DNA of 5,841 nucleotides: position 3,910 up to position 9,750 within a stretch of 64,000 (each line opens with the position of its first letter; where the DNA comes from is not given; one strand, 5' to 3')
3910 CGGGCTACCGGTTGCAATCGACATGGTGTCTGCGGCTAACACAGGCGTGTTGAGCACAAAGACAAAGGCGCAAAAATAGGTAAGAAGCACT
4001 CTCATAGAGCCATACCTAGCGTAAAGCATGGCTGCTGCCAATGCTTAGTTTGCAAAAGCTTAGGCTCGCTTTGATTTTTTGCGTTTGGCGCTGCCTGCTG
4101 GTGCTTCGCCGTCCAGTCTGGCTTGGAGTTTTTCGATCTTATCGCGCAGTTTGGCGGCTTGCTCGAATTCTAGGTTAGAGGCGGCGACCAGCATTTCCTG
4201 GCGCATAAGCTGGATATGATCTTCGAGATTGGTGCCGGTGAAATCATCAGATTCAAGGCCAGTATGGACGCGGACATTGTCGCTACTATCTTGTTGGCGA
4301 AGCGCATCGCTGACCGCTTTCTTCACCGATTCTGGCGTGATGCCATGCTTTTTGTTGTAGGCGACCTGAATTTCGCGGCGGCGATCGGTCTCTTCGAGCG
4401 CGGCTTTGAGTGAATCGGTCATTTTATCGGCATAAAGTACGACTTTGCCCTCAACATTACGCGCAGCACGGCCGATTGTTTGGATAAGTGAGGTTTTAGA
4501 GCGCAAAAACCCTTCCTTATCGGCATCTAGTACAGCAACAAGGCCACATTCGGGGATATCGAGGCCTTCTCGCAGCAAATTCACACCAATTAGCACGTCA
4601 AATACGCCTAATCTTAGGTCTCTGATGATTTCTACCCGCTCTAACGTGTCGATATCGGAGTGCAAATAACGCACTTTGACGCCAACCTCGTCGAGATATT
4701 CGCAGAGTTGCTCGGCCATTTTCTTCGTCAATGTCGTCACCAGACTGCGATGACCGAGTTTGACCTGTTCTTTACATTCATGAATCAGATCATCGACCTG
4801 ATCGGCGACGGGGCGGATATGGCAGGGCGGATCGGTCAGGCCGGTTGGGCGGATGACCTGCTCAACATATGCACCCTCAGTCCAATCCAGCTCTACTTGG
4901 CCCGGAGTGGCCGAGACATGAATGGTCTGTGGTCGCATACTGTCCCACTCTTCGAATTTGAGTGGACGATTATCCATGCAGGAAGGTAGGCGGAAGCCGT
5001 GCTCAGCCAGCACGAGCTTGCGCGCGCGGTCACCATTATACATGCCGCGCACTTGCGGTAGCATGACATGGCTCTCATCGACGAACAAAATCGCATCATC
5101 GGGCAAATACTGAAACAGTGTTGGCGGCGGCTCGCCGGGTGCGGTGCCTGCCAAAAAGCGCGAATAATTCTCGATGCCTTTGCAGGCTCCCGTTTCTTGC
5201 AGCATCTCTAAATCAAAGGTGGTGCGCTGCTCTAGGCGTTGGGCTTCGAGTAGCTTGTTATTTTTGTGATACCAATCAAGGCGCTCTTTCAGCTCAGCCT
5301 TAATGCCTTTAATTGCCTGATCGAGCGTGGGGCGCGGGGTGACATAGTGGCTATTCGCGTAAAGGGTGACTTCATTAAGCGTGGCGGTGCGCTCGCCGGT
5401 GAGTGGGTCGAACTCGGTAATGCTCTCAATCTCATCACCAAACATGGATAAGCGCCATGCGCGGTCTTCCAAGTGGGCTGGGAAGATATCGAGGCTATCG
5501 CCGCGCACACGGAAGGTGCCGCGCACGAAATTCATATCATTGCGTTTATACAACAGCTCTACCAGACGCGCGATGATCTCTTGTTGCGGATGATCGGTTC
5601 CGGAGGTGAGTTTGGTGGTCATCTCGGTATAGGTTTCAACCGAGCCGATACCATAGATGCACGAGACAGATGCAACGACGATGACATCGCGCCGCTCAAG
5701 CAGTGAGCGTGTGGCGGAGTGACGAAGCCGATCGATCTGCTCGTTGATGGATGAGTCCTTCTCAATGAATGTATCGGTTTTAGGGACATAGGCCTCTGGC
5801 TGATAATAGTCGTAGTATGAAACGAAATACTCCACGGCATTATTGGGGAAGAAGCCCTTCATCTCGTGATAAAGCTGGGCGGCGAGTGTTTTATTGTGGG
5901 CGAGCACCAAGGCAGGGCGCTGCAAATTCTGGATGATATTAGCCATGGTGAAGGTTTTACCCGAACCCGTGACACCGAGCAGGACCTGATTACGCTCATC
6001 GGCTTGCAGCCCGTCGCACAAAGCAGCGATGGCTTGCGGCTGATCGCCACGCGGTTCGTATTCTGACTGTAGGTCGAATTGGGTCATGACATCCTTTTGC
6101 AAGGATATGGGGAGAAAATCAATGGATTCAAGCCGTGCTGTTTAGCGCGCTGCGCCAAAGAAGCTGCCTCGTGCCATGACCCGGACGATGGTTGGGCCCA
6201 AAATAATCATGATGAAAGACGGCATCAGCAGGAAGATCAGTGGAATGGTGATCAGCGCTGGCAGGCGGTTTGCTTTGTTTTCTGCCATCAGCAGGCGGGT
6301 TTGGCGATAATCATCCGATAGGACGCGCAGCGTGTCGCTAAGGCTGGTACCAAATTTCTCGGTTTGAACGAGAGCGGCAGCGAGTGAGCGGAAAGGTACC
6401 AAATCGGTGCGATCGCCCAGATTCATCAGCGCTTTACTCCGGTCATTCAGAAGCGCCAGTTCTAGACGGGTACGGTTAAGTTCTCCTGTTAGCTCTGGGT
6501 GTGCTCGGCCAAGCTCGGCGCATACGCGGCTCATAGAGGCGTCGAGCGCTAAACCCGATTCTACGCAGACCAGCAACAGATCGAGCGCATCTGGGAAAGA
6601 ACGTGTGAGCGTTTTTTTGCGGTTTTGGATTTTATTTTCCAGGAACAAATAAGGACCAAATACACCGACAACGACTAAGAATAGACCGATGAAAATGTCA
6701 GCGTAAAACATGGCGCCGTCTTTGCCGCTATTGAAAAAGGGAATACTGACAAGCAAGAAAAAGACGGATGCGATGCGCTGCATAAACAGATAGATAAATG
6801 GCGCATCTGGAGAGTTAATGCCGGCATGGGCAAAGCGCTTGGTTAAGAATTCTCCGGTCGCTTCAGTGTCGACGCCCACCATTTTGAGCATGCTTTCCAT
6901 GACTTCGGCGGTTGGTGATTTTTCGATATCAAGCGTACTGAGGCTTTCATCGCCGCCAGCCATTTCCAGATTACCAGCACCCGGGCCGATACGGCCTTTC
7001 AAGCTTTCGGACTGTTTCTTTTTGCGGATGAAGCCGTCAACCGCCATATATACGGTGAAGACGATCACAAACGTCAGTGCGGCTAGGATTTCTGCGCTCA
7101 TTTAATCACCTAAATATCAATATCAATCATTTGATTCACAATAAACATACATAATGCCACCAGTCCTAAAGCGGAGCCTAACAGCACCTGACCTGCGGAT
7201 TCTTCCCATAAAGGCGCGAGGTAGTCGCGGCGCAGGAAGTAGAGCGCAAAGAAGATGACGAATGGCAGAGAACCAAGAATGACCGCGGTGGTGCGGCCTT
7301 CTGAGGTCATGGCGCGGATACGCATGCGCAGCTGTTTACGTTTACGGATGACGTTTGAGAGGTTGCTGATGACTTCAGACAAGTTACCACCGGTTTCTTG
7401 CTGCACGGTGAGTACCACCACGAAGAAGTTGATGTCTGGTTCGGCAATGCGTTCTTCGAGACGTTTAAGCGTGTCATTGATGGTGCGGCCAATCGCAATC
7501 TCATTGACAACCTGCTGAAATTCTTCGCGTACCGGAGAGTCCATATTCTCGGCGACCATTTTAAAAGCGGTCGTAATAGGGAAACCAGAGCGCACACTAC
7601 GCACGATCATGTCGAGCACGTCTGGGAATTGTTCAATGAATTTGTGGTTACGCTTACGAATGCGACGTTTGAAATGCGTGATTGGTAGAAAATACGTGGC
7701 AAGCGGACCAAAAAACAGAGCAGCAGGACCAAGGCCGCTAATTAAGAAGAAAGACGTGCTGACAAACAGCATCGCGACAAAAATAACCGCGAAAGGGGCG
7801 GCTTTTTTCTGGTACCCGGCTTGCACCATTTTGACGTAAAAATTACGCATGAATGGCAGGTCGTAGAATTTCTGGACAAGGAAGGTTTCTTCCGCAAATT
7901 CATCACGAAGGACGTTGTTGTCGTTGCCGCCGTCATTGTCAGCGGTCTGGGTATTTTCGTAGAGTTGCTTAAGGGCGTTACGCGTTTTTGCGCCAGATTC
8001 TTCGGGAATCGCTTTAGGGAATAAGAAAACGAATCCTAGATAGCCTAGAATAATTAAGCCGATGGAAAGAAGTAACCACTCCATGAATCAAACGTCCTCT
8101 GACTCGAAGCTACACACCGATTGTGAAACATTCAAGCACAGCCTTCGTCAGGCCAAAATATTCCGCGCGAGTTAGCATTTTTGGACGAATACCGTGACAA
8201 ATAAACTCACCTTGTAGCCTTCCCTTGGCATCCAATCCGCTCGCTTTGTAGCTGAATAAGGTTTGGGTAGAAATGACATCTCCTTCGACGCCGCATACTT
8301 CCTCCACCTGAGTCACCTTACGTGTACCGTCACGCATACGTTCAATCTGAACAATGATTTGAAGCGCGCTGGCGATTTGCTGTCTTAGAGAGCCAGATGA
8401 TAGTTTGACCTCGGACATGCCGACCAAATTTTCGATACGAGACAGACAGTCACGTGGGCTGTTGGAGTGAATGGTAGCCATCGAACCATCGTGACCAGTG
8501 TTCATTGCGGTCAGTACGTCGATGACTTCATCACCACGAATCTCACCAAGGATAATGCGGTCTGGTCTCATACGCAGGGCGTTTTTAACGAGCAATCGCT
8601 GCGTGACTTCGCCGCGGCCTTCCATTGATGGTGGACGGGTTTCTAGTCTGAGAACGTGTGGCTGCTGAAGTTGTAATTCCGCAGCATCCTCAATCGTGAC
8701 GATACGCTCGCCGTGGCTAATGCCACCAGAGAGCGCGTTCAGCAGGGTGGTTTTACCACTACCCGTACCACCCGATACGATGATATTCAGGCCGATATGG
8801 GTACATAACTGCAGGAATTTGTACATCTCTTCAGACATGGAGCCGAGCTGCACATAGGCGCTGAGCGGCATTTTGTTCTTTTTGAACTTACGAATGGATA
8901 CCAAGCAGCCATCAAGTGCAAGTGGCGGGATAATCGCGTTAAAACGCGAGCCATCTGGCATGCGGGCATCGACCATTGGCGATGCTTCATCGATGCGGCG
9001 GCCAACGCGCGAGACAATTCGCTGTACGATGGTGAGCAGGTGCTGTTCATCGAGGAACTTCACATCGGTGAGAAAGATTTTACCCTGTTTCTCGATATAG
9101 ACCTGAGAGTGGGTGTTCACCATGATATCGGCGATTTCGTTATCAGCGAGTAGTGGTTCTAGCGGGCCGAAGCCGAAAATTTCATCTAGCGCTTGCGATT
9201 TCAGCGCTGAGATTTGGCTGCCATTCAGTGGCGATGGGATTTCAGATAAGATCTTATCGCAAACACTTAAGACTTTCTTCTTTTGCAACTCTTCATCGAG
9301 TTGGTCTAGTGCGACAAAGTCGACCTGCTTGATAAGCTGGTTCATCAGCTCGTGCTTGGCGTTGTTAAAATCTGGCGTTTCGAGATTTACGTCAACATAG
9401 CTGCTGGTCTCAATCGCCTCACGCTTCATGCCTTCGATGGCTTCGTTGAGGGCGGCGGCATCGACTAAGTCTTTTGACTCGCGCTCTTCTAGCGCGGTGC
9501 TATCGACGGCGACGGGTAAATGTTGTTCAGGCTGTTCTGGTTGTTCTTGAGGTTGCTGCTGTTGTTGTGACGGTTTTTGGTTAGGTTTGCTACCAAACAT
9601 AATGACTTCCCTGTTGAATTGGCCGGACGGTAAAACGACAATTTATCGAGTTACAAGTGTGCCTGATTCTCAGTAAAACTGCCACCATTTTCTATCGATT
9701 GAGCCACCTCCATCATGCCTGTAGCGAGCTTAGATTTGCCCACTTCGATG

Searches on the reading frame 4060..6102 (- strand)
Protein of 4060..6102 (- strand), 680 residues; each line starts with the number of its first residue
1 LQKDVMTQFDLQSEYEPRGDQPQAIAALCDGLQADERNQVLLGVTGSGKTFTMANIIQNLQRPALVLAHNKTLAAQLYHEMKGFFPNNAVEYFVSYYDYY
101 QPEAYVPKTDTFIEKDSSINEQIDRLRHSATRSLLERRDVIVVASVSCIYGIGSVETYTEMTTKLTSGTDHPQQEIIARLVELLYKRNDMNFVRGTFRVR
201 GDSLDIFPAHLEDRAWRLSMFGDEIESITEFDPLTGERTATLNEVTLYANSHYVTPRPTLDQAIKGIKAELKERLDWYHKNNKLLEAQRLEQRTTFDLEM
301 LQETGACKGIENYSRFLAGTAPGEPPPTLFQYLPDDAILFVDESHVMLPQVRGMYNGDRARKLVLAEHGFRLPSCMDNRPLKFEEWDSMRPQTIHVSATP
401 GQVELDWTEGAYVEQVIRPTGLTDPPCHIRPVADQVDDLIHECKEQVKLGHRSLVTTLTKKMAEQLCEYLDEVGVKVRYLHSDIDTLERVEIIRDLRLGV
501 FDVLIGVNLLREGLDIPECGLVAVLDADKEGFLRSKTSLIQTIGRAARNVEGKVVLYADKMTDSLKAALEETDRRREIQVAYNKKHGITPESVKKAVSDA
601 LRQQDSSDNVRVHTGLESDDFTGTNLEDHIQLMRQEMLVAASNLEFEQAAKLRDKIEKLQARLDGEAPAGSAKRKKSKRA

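Call 20: search_protein_families(library=pfam, proteins=[window:4060-6102:-], max_evalue=0.001)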
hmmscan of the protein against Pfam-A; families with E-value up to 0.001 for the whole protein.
window:4060-6102:- (680 aa): 6 families
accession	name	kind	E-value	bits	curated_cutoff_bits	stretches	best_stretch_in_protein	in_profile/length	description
PF17757.6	UvrB_inter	-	2.1e-31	108.3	22.9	1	164-253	2-91/91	UvrB interaction domain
PF12344.14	UvrB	-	3.6e-22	78.4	27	1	556-597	1-42/43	Ultra-violet resistance protein B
PF00271.37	Helicase_C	-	7e-19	68.6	23.5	1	438-549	5-109/110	Helicase conserved C-terminal domain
PF04851.21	ResIII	-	6.3e-14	52.7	22.5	1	15-114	2-105/164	Type III restriction enzyme, res subunit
PF02151.25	UVR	-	2.5e-07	30.6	21.5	1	631-661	5-35/36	UvrB/uvrC motif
PF00270.35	DEAD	-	3.8e-06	27.2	26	1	20-90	3-74/167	DEAD/DEAH box helicase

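Call 56: find_related_loci(query=window:4060-6102:-, collection=genome_contigs, flank=1000)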
Query window:4060-6102:- (680 aa) in genome_contigs; peptide patterns used: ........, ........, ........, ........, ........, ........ (x = any residue, [..] = any of these).
110 stretches matched a pattern; 74 encode a relative of the query (tblastn E <= 1e-3); 74 distinct loci.
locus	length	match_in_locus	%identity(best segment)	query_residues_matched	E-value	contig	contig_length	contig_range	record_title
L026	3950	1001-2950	78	9-660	0e+0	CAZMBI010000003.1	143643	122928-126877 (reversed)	MAG TPA_asm: uncultured Azospirillaceae bacterium isolate SRP141376_co5_81 genome assembly, contig: NODE_176_length_1436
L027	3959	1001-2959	76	8-660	0e+0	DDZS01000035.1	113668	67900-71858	MAG TPA_asm: Alphaproteobacteria bacterium UBA3002 UBA3002_contig_5904, whole genome shotgun sequence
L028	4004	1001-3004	71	9-665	0e+0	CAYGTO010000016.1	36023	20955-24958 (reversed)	MAG TPA_asm: uncultured Azospirillaceae bacterium isolate ERP117304_co2_77 genome assembly, contig: NODE_1003_length_360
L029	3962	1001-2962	75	13-664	0e+0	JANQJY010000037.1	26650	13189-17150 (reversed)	MAG: Rickettsiales bacterium isolate PL25a_bin.132 k99_1306983, whole genome shotgun sequence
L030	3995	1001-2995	69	9-673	0e+0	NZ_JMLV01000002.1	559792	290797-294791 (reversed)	Fodinicurvata fenggangensis DSM 21160 BP38DRAFT_scaffold00002.2_C, whole genome shotgun sequence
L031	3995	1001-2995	69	9-673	0e+0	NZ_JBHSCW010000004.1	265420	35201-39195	Fodinicurvata halophila strain CECT 8472 velvet_auto_127_4, whole genome shotgun sequence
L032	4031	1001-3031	68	5-663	0e+0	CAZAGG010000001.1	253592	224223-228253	MAG TPA_asm: uncultured Rickettsiales bacterium isolate SRP290908_co2_23 genome assembly, contig: NODE_29_length_253592_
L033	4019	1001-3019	68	9-679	0e+0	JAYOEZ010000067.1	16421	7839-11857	MAG: Alphaproteobacteria bacterium isolate 139552_S154_concoct_bins.tsv.149_sub NODE_3883_length_16421_cov_9.540205, who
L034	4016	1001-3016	68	9-679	0e+0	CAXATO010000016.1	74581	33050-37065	MAG TPA_asm: uncultured Magnetovibrio sp. isolate ERR2752158_binner12_Refined_88 genome assembly, contig: ERZ2772516.323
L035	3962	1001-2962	68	8-660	0e+0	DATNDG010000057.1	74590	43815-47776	MAG TPA_asm: Stellaceae bacterium isolate SMAG_U11236 k141_3232740, whole genome shotgun sequence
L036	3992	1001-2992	68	7-670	0e+0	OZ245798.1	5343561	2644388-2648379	MAG: Tagaea sp. isolate 2d73b5ed-a5a6-4a34-9fba-0db9853539c9 genome assembly, chromosome: 1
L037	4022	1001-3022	66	8-680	0e+0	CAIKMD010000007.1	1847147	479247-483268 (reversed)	MAG: uncultured Rhodospirillales bacterium isolate Umea3_bin-2224 genome assembly, contig: bin-2224:07/11, whole genome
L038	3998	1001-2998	68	5-670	0e+0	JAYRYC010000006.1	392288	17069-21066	MAG: Tagaea sp. isolate EBPR_s431bin.14 NODE_35_length_392288_cov_13.266087, whole genome shotgun sequence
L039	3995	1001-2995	67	9-672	0e+0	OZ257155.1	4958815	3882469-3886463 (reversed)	MAG: Alphaproteobacteria bacterium isolate 813797ed-f09e-443b-b498-078a0c9476fc genome assembly, chromosome: 1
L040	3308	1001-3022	68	4-678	0e+0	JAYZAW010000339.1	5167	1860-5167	MAG: Pseudomonadota bacterium isolate XB_MAG1192 DB_MAG1192_0339, whole genome shotgun sequence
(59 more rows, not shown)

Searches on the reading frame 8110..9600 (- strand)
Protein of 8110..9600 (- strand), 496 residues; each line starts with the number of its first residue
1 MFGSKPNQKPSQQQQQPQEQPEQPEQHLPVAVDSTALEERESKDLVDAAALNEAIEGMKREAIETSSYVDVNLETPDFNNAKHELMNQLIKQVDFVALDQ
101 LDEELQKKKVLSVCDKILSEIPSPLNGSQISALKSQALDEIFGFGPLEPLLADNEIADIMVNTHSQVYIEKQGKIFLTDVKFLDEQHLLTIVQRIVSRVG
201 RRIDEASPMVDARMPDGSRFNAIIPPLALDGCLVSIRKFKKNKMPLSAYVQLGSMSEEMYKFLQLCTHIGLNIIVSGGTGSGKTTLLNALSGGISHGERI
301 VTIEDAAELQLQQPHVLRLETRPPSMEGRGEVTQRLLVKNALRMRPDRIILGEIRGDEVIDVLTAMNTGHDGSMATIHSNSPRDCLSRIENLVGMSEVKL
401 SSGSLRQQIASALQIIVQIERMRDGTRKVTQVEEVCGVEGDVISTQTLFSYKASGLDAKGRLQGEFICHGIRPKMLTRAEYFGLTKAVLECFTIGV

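Call 20: search_protein_families(library=pfam, proteins=[window:8110-9600:-], max_evalue=0.001)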
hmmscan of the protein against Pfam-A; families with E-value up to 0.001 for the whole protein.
window:8110-9600:- (496 aa): 2 families
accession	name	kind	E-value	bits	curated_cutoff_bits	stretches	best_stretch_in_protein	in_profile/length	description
PF00437.27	T2SSE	-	8.9e-65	219.2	24.9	1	144-421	5-279/370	Type II/IV secretion system protein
PF00005.33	ABC_tran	-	0.00066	20.7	25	0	267-306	8-47/137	ABC transporter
